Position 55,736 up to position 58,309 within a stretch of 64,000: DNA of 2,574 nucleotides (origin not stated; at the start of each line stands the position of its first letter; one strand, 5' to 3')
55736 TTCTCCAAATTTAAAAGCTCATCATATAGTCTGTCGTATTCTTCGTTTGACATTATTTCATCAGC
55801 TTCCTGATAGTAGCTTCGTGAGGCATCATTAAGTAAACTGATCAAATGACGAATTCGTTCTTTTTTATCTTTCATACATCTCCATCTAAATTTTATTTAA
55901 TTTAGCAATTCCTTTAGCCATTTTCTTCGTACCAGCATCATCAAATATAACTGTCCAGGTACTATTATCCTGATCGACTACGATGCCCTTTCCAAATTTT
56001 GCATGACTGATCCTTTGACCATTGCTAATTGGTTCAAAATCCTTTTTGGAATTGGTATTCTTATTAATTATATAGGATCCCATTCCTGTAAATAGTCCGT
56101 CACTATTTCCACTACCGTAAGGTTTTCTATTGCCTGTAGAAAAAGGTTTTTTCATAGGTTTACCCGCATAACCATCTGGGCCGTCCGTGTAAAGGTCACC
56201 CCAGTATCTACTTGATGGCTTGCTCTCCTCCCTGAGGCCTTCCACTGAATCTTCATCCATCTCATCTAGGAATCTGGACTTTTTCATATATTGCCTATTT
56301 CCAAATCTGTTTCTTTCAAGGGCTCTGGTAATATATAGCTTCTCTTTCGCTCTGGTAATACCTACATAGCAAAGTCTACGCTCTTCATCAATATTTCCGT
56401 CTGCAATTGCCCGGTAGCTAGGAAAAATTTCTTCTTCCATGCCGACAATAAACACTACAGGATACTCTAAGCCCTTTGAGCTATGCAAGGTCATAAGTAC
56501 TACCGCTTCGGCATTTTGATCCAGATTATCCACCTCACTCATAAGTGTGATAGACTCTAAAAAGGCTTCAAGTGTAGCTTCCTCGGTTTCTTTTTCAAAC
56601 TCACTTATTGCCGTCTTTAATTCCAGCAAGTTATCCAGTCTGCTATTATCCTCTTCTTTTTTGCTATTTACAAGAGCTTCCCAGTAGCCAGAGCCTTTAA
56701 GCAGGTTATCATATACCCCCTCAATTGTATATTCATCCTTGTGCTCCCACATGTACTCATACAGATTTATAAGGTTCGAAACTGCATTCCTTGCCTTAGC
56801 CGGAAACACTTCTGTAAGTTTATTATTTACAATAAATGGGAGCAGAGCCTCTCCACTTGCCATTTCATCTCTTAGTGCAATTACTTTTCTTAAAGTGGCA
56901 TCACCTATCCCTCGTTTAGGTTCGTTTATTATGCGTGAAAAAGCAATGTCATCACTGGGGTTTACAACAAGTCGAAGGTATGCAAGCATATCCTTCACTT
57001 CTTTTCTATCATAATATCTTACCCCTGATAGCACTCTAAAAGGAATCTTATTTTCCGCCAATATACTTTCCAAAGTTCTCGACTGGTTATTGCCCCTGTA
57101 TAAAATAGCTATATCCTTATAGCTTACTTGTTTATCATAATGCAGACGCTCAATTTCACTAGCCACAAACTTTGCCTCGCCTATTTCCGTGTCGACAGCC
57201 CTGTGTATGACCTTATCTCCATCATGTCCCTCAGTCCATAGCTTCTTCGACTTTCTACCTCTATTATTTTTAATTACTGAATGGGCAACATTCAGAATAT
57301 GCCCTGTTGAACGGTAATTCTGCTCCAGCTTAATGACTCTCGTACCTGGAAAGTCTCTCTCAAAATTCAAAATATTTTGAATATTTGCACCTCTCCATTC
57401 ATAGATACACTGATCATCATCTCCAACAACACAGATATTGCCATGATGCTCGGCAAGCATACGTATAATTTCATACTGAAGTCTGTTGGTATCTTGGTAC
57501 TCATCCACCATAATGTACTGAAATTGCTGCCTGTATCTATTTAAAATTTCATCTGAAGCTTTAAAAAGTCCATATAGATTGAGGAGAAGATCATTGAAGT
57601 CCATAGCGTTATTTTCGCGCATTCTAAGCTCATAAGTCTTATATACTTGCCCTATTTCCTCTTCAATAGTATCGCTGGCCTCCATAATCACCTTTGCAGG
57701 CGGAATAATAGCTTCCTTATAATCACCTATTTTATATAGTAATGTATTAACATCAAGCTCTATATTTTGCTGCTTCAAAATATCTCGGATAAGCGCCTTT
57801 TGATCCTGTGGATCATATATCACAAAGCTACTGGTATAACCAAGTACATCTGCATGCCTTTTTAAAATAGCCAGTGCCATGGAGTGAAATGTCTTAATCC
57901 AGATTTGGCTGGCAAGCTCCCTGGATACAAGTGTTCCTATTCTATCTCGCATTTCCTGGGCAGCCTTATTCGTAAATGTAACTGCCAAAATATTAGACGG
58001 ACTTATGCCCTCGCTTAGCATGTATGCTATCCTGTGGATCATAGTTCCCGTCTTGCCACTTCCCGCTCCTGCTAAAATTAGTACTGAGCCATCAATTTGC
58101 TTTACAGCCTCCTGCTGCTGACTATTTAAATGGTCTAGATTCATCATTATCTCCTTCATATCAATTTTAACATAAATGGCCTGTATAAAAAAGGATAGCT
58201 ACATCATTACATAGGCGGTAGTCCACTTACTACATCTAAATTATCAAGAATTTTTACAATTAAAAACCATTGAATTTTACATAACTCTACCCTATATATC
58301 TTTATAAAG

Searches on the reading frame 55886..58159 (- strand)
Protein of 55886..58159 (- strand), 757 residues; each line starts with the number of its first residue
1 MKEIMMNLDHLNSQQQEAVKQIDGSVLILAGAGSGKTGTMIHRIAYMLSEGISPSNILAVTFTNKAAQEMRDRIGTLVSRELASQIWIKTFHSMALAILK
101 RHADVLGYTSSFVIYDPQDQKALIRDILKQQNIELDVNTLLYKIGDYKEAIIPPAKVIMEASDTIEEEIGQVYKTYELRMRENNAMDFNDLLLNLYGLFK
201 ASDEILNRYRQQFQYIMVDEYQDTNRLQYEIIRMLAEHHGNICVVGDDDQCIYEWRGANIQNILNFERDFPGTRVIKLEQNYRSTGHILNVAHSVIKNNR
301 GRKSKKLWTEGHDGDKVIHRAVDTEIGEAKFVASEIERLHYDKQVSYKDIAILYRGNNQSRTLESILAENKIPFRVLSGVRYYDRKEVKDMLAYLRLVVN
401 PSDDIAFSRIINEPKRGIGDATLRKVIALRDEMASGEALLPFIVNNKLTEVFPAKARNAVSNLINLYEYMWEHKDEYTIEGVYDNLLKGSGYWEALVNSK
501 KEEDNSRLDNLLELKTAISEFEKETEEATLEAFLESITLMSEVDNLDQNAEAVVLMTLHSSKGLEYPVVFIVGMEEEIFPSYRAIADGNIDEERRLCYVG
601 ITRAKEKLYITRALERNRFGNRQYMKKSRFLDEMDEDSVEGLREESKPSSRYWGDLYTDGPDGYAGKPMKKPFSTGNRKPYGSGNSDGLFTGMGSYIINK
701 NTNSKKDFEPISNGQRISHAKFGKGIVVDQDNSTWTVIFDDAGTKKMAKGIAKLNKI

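Call 7: search_protein_families(library=pfam, proteins=[window:55886-58159:-])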
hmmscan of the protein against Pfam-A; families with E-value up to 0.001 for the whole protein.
window:55886-58159:- (757 aa): 6 families
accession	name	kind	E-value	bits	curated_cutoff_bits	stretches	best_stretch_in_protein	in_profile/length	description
PF00580.27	UvrD-helicase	-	2.7e-90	303.2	23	1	11-271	1-271/271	UvrD/REP helicase N-terminal domain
PF13361.12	UvrD_C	-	5.1e-80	269.9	25.6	1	276-612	1-347/350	UvrD-like helicase C-terminal domain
PF13245.12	AAA_19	-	3.5e-23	82.7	25.1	1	15-254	1-132/134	AAA domain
PF13538.12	UvrD_C_2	-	1.5e-10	41.2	27.4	1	553-610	2-51/52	UvrD-like helicase C-terminal domain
PF13604.12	AAA_30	-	5.8e-09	36.4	27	1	10-76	1-68/191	AAA domain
PF01443.25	Viral_helicase1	-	2.4e-07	31.3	21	0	527-610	153-226/228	Viral superfamily 1 RNA helicase core domain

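Call 8: find_encoding_contigs(protein=window:55886-58159:-, flank=10000, max_places=10)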
Protein window:55886-58159:- (757 aa): no gene with exactly this product is on record in the collection.

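Call 9: find_related_loci(query=window:55886-58159:-, collection=genome_contigs, flank=6000)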
Query window:55886-58159:- (757 aa) in genome_contigs; peptide patterns used: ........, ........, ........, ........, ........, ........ (x = any residue, [..] = any of these).
51 stretches matched a pattern; 3 encode a relative of the query (tblastn E <= 1e-3); 3 distinct loci.
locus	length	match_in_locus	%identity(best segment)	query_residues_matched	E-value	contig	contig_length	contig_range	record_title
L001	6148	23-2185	41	2-712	9e-173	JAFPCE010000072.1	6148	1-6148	MAG: Selenomonadaceae bacterium isolate RGIG1010 Dairy_cattle_Rectum.Co__c1100880, whole genome shotgun sequence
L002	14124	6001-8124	43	8-631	3e-100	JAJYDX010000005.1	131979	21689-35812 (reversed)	MAG: bacterium isolate DBS1-1.bin125 NODE_137_length_131979_cov_3.336453, whole genome shotgun sequence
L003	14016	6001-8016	41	8-631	3e-130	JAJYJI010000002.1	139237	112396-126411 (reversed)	MAG: bacterium isolate DBS2-1.bin157 NODE_177_length_139237_cov_9.806412, whole genome shotgun sequence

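Call 10: find_homologous_proteins(query=window:55886-58159:-, max_evalue=1e-100)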
Query window:55886-58159:- (757 aa): 7994 proteins with E <= 1e-100 among 8000 candidates; the best 120 are listed.
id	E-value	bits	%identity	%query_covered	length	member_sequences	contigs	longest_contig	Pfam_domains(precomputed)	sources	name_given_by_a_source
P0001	0.0e+0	1692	100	99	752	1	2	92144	PF13538.13,PF01443.25,PF13604.13,PF13361.13,PF13245.13,PF00580.28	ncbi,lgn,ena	-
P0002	2.8e-226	772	49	99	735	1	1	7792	PF13538.13,PF01443.25,PF13604.13,PF13361.13,PF13245.13,PF00580.28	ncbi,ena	-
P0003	3.2e-226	771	49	99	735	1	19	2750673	PF13538.13,PF01443.25,PF13604.13,PF13361.13,PF13245.13,PF00580.28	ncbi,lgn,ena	-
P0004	3.6e-226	771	49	99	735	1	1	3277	PF13538.13,PF01443.25,PF13604.13,PF13361.13,PF13245.13,PF00580.28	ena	-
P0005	3.9e-226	771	49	99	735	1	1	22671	PF13538.13,PF01443.25,PF13604.13,PF13361.13,PF13245.13,PF00580.28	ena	-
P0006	6.7e-226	770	49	99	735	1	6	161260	PF13538.13,PF01443.25,PF13604.13,PF13361.13,PF13245.13,PF00580.28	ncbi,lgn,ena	-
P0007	7.4e-226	770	49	99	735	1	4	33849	PF13538.13,PF01443.25,PF13604.13,PF13361.13,PF13245.13,PF00580.28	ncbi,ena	-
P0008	7.7e-226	770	49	99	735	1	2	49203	PF13538.13,PF01443.25,PF13604.13,PF13361.13,PF13245.13,PF00580.28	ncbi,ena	-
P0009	8.0e-226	770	49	99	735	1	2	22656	PF13538.13,PF01443.25,PF13604.13,PF13361.13,PF13245.13,PF00580.28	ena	-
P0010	8.1e-226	770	49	99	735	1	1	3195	PF13538.13,PF01443.25,PF13604.13,PF13361.13,PF13245.13,PF00580.28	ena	-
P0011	4.3e-225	768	50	99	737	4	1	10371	PF13538.13,PF13604.13,PF13361.13,PF13245.13,PF00580.28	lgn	-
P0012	2.0e-224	765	49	99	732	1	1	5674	PF13538.13,PF01443.25,PF13604.13,PF13361.13,PF13245.13,PF00580.28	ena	-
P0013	1.1e-222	760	50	99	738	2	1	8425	PF13538.13,PF01443.25,PF21196.4,PF13604.13,PF13361.13,PF13245.13,PF00580.28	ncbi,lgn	-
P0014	3.4e-222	758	49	99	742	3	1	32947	PF13538.13,PF01443.25,PF21196.4,PF13604.13,PF13361.13,PF13245.13,PF00580.28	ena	-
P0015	3.6e-222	758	49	99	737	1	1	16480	PF13538.13,PF01443.25,PF13604.13,PF13361.13,PF13245.13,PF00580.28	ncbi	ncbi:MAG: ATP-dependent helicase [Emergencia sp.]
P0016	6.5e-222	757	50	99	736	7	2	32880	PF13538.13,PF13604.13,PF13361.13,PF13245.13,PF00580.28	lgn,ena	-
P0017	6.7e-221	754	49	99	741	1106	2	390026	PF13538.13,PF13604.13,PF13361.13,PF13245.13,PF00580.28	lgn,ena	-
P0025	8.1e-219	747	48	99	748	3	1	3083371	PF13538.13,PF21196.4,PF13604.13,PF13361.13,PF13245.13,PF00580.28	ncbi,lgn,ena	-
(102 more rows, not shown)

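Call 11: find_encoding_contigs(protein=P0001, flank=10000, max_places=10)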
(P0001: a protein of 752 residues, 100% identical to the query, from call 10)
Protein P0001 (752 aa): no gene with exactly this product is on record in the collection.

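Call 12: list_cluster_members(proteins=[P0001])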
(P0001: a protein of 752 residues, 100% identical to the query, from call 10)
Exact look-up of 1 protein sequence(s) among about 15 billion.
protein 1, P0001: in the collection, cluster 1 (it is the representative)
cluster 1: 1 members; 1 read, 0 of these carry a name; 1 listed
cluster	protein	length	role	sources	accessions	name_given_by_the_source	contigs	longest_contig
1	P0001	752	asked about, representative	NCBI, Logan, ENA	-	-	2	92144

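Call 24: find_encoding_contigs(protein=P0003, flank=5000, max_places=3)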
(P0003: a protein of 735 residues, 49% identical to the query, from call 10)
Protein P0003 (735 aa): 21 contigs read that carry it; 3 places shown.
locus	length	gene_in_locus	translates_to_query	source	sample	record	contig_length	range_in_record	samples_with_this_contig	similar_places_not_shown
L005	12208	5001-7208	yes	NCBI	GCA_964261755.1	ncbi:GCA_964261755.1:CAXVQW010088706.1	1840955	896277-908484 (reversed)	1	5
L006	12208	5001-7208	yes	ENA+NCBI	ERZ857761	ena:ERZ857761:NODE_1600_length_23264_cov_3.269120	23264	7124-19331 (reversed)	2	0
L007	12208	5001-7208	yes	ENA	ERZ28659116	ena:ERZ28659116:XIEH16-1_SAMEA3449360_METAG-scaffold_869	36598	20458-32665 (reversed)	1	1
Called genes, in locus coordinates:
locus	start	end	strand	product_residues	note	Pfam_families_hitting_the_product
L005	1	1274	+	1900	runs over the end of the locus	PF07523:Big_3, PF14478:DUF4430 (weak)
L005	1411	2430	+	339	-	PF00491:Arginase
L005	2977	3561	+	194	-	PF04071:zf-like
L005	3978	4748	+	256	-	PF01261:AP_endonuc_2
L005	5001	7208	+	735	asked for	PF00580:UvrD-helicase, PF01443:Viral_helicase1 (faint), PF13245:AAA_19, PF13604:AAA_30 (faint), PF13361:UvrD_C, PF13538:UvrD_C_2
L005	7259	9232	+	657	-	PF22745:Nlig-Ia, PF01653:DNA_ligase_aden, PF14520:HHH_5 (faint), PF03120:OB_DNA_ligase, PF12826:HHH_2, PF00533:BRCT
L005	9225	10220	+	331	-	PF00586:AIRS, PF02769:AIRS_C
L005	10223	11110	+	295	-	PF00753:Lactamase_B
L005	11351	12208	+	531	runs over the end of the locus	PF05496:RuvB_N (faint), PF13177:DNA_pol3_delta2, PF00004:AAA, PF13238:AAA_18 (faint), PF22608:DNAX_ATPase_lid, PF12169:DNA_pol3_gamma3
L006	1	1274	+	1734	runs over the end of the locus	?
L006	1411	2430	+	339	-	PF00491:Arginase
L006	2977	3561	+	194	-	PF04071:zf-like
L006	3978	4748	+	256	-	PF01261:AP_endonuc_2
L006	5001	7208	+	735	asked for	PF00580:UvrD-helicase, PF01443:Viral_helicase1 (faint), PF13245:AAA_19, PF13604:AAA_30 (faint), PF13361:UvrD_C, PF13538:UvrD_C_2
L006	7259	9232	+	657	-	PF22745:Nlig-Ia, PF01653:DNA_ligase_aden, PF14520:HHH_5 (faint), PF03120:OB_DNA_ligase, PF12826:HHH_2, PF00533:BRCT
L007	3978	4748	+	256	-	PF01261:AP_endonuc_2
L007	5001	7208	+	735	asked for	PF00580:UvrD-helicase, PF01443:Viral_helicase1 (faint), PF13245:AAA_19, PF13604:AAA_30 (faint), PF13361:UvrD_C, PF13538:UvrD_C_2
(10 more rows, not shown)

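Call 25: find_encoding_contigs(protein=P0017, flank=5000, max_places=3)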
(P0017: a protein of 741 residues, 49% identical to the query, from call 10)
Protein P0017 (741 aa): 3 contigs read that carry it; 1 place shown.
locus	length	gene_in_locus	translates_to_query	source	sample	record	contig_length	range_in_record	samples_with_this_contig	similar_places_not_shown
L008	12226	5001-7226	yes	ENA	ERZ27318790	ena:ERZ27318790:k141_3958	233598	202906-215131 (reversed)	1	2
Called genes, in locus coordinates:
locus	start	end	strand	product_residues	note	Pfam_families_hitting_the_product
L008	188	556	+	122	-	PF00416:Ribosomal_S13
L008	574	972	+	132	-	PF00411:Ribosomal_S11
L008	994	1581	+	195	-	PF00163:Ribosomal_S4, PF01479:S4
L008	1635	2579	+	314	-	PF01193:RNA_pol_L, PF01000:RNA_pol_A_bac, PF03118:RNA_pol_A_CTD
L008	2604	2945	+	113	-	PF01196:Ribosomal_L17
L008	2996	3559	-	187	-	PF00578:AhpC-TSA, PF08534:Redoxin, PF10417:1-cysPrx_C (weak)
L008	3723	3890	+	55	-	-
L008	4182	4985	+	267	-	PF01261:AP_endonuc_2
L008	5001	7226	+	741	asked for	PF00580:UvrD-helicase, PF13245:AAA_19, PF13604:AAA_30 (weak), PF13361:UvrD_C, PF13538:UvrD_C_2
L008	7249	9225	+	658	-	PF22745:Nlig-Ia, PF01653:DNA_ligase_aden, PF03120:OB_DNA_ligase, PF03119:DNA_ligase_ZBD (weak), PF12826:HHH_2, PF00533:BRCT, PF16589:BRCT_2, PF12738:PTCB-BRCT (weak), +1 more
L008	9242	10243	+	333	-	PF00586:AIRS, PF02769:AIRS_C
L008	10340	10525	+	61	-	PF12724:Flavodoxin_5 (weak)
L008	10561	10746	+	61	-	-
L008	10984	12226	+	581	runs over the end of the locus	PF05496:RuvB_N (faint), PF13177:DNA_pol3_delta2, PF13401:AAA_22 (weak), PF13604:AAA_30 (faint), PF00004:AAA, PF07728:AAA_5 (faint), PF22608:DNAX_ATPase_lid, PF12169:DNA_pol3_gamma3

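Call 26: find_encoding_contigs(protein=P0025, flank=5000, max_places=2)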
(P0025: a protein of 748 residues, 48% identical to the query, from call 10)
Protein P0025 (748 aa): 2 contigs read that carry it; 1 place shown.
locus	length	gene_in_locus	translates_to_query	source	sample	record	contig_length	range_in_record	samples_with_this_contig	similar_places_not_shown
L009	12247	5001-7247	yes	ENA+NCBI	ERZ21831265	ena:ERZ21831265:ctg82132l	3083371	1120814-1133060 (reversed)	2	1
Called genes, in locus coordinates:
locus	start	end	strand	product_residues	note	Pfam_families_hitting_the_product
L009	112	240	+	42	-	-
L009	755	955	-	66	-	PF04070:DUF378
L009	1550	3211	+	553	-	PF20720:nSTAND3 (weak), PF00485:PRK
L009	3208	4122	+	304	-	PF00294:PfkB, PF08543:Phos_pyr_kin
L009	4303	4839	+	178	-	PF00210:Ferritin (faint), PF02915:Rubrerythrin, PF21349:RUBY_RBDX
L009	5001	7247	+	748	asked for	PF00580:UvrD-helicase, PF13245:AAA_19, PF13604:AAA_30 (faint), PF13361:UvrD_C, PF13538:UvrD_C_2, PF21196:PcrA_UvrD_tudor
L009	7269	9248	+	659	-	PF22745:Nlig-Ia, PF01653:DNA_ligase_aden, PF12738:PTCB-BRCT (faint), PF03120:OB_DNA_ligase, PF03119:DNA_ligase_ZBD (weak), PF12826:HHH_2, PF00533:BRCT, PF16589:BRCT_2 (weak), +1 more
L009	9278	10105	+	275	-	PF12724:Flavodoxin_5, PF13183:Fer4_8 (faint), PF12838:Fer4_7 (faint), PF13484:Fer4_16 (faint), PF13534:Fer4_17 (faint), PF14697:Fer4_21 (faint), PF13187:Fer4_9 (weak), PF13237:Fer4_10 (weak), +4 more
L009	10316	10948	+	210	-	PF13489:Methyltransf_23, PF01135:PCMT (weak), PF02353:CMAS (weak), PF01209:Ubie_methyltran, PF13847:Methyltransf_31, PF08241:Methyltransf_11, PF08242:Methyltransf_12, PF13649:Methyltransf_25, +7 more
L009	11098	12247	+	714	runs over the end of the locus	PF04055:Radical_SAM, PF13353:Fer4_12, PF18978:DUF5714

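Call 27: find_encoding_contigs(protein=P0016, flank=5000, max_places=2)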
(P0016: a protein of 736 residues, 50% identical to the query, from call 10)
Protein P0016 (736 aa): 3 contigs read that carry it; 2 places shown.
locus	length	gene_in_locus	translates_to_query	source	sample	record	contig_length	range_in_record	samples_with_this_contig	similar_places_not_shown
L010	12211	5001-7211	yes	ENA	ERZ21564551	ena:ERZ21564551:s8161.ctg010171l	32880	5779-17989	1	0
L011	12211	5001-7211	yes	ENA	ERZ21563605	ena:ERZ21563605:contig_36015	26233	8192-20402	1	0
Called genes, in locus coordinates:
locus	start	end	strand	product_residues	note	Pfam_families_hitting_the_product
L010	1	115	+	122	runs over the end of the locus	PF00416:Ribosomal_S13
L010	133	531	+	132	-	PF00411:Ribosomal_S11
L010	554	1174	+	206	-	PF00163:Ribosomal_S4, PF01479:S4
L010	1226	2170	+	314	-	PF01193:RNA_pol_L, PF01000:RNA_pol_A_bac, PF03118:RNA_pol_A_CTD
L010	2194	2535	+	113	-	PF01196:Ribosomal_L17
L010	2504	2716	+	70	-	-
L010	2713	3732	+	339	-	PF00491:Arginase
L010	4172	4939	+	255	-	PF01261:AP_endonuc_2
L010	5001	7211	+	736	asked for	PF00580:UvrD-helicase, PF13245:AAA_19, PF13604:AAA_30 (faint), PF13361:UvrD_C, PF13538:UvrD_C_2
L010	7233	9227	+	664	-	PF22745:Nlig-Ia, PF01653:DNA_ligase_aden, PF03120:OB_DNA_ligase, PF14520:HHH_5 (faint), PF12826:HHH_2, PF00533:BRCT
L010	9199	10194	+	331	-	PF00586:AIRS, PF02769:AIRS_C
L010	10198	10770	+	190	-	PF00753:Lactamase_B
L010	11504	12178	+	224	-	-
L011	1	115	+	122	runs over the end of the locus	PF00416:Ribosomal_S13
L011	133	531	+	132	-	PF00411:Ribosomal_S11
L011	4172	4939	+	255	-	PF01261:AP_endonuc_2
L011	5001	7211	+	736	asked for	PF00580:UvrD-helicase, PF13245:AAA_19, PF13604:AAA_30 (faint), PF13361:UvrD_C, PF13538:UvrD_C_2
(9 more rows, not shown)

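Call 38: search_protein_families(library=ncbifam, proteins=[L005:3978-4748:+, L008:4182-4985:+, L010:4172-4939:+, L005:2977-3561:+, L005:1411-2430:+], max_evalue=0.001)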
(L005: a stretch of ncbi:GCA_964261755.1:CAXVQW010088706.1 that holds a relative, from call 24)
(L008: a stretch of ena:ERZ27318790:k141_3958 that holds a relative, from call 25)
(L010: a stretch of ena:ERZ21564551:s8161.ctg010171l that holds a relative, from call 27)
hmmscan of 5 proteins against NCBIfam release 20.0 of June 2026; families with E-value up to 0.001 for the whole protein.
L005:3978-4748:+ (256 aa): 4 families
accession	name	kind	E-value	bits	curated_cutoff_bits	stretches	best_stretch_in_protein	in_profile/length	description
NF002198.0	PRK01060.1-3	equivalog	4.3e-11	42.9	244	1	47-252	42-251/253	deoxyribonuclease IV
NF041277.1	coba_remo_CbiR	equivalog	6.4e-11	42.2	105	1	8-238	12-233/249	cobamide remodeling phosphodiesterase CbiR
TIGR00587.1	nfo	subfamily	2.2e-05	23.9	129.65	1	41-239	44-261/279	deoxyribonuclease IV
NF002196.0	PRK01060.1-1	equivalog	0.00058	19.2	333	0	41-172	47-183/297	deoxyribonuclease IV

L008:4182-4985:+ (267 aa): 1 family
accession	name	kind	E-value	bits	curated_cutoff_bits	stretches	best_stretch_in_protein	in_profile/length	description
NF041277.1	coba_remo_CbiR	equivalog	8.1e-10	38.6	105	1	59-242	56-233/249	cobamide remodeling phosphodiesterase CbiR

L010:4172-4939:+ (255 aa): 3 families
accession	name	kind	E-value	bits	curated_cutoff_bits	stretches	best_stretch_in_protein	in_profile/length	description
NF002198.0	PRK01060.1-3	equivalog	1.4e-12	47.8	244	1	14-231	12-231/253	deoxyribonuclease IV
NF041277.1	coba_remo_CbiR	equivalog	3.5e-09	36.5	105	1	61-246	63-244/249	cobamide remodeling phosphodiesterase CbiR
TIGR00587.1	nfo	subfamily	5e-05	22.7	129.65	0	33-106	40-111/279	deoxyribonuclease IV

L005:2977-3561:+ (194 aa): 0 families

L005:1411-2430:+ (339 aa): 5 families
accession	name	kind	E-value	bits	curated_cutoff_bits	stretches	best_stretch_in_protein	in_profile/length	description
NF010347.0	PRK13775.1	equivalog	1.5e-74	251.2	381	1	1-326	4-326/331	formimidoylglutamase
TIGR01227.1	hutG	equivalog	1.1e-73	248.1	229.15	1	13-323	1-305/307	formimidoylglutamase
TIGR01230.1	agmatinase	equivalog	1.4e-22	80.6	174.3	1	91-323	59-272/275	agmatinase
NF002564.0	PRK02190.1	subfamily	2.9e-21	76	302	1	67-325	49-299/307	agmatinase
TIGR01229.1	rocF_arginase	equivalog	3.9e-10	39.6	227.6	1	106-176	64-131/300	arginase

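Call 73: search_solved_structures(query=L005:3978-4745:+, max_evalue=0.01)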
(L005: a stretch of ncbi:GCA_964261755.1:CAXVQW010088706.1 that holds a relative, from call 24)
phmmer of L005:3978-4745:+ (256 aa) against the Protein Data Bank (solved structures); distinct sequences matched with E-value up to 0.01: 4.
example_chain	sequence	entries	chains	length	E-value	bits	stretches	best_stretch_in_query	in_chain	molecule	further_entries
3wqo_A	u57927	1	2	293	1.6e-16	63.9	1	57-246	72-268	Uncharacterized protein MJ1311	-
3qxb_A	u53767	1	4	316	4.6e-06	29.6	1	160-222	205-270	Putative Xylose isomerase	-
3ayt_A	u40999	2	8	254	1.6e-05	27.8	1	59-224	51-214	Putative uncharacterized protein TTHB071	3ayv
5zhz_A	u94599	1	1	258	0.00012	24.9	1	61-231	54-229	Probable endonuclease 4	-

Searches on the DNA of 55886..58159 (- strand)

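Call 28: search_rna_families(sources=[L001, L002, L003, L005, L008, L009, L010], threshold=gathering)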
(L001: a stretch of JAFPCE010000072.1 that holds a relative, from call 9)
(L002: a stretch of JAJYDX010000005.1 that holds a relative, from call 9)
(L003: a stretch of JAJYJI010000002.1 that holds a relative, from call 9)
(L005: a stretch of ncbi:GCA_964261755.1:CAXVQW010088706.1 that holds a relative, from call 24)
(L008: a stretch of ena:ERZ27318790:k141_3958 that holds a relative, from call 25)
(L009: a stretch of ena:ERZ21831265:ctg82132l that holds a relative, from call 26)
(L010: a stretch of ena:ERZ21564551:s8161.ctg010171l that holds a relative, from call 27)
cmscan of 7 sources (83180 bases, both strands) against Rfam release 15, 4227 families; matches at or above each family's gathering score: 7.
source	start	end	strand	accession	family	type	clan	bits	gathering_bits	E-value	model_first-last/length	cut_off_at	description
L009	299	519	-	RF00230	T-box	Cis-reg; leader;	-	130.2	93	1.6e-28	1-219/219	no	T-box leader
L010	3799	3997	+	RF00174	Cobalamin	Cis-reg; riboswitch;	CL00101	122.1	31.5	4.9e-30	1-189/189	no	Cobalamin riboswitch aptamer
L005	3612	3802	+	RF00174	Cobalamin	Cis-reg; riboswitch;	CL00101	114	31.5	1.1e-27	1-189/189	no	Cobalamin riboswitch aptamer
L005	2517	2706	+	RF00174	Cobalamin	Cis-reg; riboswitch;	CL00101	112.5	31.5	2.9e-27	1-189/189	no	Cobalamin riboswitch aptamer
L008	3772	3967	+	RF00174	Cobalamin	Cis-reg; riboswitch;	CL00101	104.4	31.5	6e-25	1-189/189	no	Cobalamin riboswitch aptamer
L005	11113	11331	+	RF01854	Bacteria_large_SRP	Gene;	CL00003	99.9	60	4.3e-14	1-256/256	no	Bacterial large signal recognition particle RNA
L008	10832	10931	+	RF00169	Bacteria_small_SRP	Gene;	CL00003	70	40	2.2e-13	1-97/97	no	Bacterial small signal recognition particle RNA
